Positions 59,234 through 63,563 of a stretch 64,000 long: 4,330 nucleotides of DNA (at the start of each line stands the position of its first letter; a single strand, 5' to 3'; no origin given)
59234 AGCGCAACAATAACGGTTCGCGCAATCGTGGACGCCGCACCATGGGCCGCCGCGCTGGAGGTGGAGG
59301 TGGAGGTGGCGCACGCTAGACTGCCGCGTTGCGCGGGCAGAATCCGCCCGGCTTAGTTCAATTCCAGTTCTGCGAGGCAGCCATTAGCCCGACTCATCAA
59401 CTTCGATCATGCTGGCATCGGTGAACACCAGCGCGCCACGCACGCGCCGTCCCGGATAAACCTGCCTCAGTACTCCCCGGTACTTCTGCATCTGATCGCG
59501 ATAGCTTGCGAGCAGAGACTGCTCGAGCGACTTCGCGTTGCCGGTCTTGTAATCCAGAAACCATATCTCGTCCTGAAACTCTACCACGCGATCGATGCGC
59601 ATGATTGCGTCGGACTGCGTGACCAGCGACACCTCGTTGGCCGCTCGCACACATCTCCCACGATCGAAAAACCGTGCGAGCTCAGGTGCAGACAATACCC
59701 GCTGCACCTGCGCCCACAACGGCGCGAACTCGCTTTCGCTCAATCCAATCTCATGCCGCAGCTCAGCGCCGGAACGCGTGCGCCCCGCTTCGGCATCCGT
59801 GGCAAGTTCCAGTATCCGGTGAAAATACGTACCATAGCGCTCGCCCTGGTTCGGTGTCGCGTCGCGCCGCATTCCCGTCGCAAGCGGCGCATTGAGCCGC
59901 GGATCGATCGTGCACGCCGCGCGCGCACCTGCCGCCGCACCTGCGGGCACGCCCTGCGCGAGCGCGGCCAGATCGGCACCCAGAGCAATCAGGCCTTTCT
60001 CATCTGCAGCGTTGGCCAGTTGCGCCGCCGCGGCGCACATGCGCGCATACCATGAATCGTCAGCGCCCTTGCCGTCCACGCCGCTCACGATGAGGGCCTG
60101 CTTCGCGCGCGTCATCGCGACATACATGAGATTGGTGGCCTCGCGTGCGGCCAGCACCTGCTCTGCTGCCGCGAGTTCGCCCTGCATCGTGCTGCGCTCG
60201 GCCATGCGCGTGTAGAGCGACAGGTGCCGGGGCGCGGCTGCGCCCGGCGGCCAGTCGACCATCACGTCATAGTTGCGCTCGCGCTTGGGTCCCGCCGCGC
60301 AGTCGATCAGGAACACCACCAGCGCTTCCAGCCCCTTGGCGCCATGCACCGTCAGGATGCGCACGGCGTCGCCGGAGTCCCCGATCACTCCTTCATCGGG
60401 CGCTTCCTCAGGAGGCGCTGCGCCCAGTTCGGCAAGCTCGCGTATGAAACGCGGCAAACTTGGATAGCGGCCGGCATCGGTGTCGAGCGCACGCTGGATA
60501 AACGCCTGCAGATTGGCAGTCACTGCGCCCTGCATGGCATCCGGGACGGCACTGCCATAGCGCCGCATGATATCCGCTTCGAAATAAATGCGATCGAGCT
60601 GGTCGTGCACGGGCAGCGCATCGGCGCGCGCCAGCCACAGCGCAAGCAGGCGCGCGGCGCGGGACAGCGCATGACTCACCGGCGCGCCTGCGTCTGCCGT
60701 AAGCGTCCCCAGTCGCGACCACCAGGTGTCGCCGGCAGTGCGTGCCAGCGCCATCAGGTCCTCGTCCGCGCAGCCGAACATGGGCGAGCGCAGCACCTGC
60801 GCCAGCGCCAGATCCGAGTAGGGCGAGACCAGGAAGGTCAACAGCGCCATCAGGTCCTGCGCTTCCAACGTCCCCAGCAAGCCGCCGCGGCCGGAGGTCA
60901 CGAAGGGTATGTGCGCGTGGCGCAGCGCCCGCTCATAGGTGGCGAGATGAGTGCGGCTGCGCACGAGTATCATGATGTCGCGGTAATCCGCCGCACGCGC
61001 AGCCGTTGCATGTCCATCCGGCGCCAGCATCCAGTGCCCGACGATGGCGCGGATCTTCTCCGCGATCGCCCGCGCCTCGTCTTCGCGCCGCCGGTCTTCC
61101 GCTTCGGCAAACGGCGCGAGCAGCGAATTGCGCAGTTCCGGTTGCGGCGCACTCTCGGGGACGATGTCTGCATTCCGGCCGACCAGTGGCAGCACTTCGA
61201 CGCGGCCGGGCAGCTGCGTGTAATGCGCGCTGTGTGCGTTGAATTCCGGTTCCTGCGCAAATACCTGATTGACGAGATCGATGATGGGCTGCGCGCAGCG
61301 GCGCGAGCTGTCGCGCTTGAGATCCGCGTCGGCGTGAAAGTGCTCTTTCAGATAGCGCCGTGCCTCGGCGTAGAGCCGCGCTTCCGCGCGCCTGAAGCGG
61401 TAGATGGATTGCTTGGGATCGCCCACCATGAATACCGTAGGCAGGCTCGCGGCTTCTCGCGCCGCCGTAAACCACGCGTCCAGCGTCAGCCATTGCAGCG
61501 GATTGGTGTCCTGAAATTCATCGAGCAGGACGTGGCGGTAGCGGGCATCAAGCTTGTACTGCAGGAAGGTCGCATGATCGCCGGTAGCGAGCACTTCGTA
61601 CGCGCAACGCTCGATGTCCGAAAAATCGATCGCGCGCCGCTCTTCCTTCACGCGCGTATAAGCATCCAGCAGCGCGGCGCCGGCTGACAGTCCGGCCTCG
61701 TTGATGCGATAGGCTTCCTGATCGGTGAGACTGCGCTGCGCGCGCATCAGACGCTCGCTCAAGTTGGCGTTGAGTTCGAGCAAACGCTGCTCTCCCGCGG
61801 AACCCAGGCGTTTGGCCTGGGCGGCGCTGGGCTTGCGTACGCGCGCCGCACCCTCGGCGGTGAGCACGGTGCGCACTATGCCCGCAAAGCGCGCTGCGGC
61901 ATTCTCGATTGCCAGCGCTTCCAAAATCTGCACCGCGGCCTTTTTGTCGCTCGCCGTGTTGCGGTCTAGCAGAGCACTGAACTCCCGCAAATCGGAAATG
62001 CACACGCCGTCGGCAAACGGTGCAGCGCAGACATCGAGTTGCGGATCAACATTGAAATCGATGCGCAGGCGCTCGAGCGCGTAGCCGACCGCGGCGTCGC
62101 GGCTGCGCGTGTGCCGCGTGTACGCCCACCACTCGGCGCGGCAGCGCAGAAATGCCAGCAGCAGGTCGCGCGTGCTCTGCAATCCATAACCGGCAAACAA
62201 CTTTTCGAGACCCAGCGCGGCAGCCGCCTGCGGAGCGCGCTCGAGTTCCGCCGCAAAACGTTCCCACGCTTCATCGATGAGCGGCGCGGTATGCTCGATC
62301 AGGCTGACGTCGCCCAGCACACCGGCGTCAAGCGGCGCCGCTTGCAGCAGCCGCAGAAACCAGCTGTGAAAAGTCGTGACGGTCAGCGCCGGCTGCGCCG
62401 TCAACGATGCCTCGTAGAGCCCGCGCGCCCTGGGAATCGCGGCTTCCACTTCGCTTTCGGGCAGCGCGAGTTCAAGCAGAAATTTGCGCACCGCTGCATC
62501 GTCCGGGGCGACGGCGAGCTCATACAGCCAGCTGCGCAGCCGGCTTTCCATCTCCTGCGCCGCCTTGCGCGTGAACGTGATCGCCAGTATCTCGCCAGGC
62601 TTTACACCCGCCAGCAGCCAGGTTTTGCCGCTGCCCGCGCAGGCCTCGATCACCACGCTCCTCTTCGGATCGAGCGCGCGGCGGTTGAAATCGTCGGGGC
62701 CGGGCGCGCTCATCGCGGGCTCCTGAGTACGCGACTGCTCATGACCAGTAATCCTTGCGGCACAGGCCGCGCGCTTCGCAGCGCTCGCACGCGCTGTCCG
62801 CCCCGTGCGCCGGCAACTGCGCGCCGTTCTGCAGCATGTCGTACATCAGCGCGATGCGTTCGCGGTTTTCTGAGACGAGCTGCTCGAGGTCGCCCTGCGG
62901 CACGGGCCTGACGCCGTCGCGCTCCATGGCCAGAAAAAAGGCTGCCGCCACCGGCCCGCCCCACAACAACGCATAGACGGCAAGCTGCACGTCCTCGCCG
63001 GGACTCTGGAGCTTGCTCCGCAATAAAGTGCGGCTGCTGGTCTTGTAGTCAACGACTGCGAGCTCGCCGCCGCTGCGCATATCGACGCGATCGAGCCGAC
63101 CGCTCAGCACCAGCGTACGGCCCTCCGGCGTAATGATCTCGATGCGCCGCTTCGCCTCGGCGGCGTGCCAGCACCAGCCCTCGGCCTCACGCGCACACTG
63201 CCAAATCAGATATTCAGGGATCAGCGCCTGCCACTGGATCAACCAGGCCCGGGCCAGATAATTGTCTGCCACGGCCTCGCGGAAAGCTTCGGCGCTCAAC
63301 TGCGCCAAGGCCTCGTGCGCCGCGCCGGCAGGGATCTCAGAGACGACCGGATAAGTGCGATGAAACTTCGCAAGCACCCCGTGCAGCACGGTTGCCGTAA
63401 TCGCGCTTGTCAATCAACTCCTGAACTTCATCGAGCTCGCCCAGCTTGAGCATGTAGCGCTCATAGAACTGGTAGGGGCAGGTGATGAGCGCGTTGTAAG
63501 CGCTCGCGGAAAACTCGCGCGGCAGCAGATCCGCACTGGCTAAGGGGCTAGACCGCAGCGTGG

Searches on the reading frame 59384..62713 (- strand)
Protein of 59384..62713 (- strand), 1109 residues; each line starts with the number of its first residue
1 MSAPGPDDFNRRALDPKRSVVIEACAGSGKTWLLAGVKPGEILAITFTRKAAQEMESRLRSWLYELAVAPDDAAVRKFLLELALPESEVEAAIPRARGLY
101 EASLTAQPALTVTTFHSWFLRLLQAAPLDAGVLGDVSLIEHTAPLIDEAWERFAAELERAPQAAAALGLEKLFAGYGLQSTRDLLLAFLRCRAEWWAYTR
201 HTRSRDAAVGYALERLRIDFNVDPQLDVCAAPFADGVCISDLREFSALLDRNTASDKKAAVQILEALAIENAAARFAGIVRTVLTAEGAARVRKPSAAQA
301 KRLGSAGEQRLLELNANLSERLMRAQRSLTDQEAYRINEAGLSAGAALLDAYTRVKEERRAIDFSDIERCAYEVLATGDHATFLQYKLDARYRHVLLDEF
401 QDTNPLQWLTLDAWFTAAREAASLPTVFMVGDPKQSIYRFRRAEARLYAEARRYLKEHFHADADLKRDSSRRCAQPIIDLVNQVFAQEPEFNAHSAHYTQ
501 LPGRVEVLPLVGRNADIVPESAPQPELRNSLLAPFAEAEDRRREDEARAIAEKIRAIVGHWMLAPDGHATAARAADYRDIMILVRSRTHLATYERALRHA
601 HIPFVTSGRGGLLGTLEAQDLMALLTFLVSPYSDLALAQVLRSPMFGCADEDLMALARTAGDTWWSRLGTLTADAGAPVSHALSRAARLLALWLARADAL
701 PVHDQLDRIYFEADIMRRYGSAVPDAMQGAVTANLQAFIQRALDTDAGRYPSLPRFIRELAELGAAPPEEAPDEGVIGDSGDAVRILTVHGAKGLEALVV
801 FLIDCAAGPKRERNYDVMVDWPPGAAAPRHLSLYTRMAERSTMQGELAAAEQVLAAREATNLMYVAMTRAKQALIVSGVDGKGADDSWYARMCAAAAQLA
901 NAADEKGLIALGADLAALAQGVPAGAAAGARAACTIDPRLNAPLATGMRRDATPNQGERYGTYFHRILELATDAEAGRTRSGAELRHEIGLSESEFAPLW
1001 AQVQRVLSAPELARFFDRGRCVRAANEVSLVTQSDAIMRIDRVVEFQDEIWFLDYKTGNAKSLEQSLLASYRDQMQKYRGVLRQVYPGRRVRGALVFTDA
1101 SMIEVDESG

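Call 65: search_protein_families(library=pfam, proteins=[window:59384-62713:-], max_evalue=0.00001)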
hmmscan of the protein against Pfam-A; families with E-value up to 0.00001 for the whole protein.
window:59384-62713:- (1109 aa): 5 families
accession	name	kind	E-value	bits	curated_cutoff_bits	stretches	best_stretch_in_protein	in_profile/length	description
PF00580.27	UvrD-helicase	-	2.6e-38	132.7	23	1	16-452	12-267/271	UvrD/REP helicase N-terminal domain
PF13361.12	UvrD_C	-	7.8e-23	81.9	25.6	2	733-877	239-346/350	UvrD-like helicase C-terminal domain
PF13245.12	AAA_19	-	1.9e-09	38.2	25.1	0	386-441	85-134/134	AAA domain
PF13538.12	UvrD_C_2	-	5.6e-09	36.2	27.4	0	784-814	2-36/52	UvrD-like helicase C-terminal domain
PF12705.13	PDDEXK_1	-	3.3e-07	30.9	22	1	949-1098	26-189/247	PD-(D/E)XK nuclease superfamily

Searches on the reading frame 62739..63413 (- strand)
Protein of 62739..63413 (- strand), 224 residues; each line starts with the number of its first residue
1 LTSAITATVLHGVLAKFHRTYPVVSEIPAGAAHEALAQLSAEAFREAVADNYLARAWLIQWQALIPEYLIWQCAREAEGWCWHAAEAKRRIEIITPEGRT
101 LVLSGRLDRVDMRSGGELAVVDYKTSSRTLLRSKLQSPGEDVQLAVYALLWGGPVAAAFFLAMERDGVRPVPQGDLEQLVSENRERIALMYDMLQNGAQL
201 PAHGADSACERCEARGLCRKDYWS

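Call 90: search_protein_families(library=pfam, proteins=[window:62739-63413:-], max_evalue=0.001)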
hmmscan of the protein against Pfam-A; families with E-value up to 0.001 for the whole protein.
window:62739-63413:- (224 aa): 1 family
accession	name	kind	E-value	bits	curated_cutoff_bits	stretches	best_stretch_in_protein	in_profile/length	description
PF12705.13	PDDEXK_1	-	4.7e-22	79.6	22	1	8-219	39-247/247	PD-(D/E)XK nuclease superfamily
